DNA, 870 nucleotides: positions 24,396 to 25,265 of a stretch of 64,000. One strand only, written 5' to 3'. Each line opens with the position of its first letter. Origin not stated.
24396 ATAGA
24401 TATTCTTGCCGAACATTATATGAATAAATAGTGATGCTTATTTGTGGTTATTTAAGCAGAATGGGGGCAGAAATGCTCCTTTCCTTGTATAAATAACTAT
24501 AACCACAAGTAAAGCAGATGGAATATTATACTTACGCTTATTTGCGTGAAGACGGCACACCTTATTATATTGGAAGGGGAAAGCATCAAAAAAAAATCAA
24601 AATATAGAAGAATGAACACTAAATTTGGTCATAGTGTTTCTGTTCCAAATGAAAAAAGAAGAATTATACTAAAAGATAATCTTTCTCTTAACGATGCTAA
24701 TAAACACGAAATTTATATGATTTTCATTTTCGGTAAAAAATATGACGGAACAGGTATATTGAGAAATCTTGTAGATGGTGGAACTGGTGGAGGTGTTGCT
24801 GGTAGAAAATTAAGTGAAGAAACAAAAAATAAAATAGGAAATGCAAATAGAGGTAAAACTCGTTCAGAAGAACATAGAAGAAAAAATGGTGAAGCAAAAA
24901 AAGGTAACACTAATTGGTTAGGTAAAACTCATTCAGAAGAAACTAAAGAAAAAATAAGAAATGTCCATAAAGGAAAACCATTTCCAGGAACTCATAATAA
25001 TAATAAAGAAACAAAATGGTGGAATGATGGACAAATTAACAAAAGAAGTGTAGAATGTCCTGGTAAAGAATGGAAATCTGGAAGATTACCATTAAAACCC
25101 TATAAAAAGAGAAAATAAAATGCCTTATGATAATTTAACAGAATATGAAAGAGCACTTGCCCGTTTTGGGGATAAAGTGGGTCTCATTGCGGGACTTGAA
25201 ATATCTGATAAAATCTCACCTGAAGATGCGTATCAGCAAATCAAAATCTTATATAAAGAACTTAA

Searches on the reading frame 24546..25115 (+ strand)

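Call 12: search_protein_families(library=pfam, proteins=[window:24546-25115:+], max_evalue=1)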
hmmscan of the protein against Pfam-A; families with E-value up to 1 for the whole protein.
window:24546-25115:+ (190 aa): 1 family
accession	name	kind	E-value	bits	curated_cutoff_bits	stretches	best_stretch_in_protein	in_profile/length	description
PF07460.16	NUMOD3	-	6.4e-15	55.2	20.4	2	103-138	1-37/37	NUMOD3 motif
